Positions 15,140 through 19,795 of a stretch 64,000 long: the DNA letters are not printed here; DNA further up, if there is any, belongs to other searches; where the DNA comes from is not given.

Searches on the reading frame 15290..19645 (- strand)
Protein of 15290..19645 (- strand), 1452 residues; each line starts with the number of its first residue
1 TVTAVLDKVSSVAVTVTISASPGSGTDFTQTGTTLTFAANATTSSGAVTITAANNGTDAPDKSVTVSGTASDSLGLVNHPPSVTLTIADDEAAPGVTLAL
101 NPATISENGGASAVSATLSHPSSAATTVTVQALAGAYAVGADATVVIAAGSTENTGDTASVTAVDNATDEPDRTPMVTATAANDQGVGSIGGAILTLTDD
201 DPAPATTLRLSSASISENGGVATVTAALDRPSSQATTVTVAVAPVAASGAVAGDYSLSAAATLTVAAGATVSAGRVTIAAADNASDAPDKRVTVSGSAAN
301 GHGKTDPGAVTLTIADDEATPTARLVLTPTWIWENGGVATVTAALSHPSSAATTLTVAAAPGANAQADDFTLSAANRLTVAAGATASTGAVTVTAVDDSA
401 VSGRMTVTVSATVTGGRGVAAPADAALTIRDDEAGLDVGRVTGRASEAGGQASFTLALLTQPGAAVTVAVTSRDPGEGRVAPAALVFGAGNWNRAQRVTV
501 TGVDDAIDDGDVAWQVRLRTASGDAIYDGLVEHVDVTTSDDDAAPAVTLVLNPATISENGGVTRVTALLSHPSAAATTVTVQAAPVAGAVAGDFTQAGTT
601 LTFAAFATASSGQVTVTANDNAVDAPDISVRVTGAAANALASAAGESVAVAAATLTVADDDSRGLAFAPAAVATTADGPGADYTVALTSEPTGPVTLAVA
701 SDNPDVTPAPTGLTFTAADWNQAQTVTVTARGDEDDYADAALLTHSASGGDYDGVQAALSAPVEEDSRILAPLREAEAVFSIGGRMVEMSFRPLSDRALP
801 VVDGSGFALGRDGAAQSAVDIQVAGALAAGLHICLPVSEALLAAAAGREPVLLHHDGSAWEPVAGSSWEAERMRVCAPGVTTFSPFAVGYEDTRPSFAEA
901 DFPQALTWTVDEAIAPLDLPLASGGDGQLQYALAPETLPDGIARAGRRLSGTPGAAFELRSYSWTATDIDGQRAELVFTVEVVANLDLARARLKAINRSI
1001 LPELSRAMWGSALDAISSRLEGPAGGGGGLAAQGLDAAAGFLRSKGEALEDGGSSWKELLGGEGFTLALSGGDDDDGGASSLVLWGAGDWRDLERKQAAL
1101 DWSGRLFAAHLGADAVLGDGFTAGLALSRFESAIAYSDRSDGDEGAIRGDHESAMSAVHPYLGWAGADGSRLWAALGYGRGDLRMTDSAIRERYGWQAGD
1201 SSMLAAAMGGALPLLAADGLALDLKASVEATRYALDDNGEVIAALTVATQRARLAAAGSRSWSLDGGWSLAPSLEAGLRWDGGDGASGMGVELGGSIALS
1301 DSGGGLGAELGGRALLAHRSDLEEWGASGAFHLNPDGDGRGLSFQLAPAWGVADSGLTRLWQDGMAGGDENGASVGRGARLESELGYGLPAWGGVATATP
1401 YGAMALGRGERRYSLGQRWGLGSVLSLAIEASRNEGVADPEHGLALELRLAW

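Call 42: search_protein_families(library=pfam, proteins=[window:15290-19645:-], max_evalue=0.001)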
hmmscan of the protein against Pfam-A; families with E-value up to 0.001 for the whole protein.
window:15290-19645:- (1452 aa): 1 family
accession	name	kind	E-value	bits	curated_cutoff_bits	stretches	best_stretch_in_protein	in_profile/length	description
PF03160.20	Calx-beta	-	3.7e-11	43.5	27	0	200-317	2-118/119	Calx-beta domain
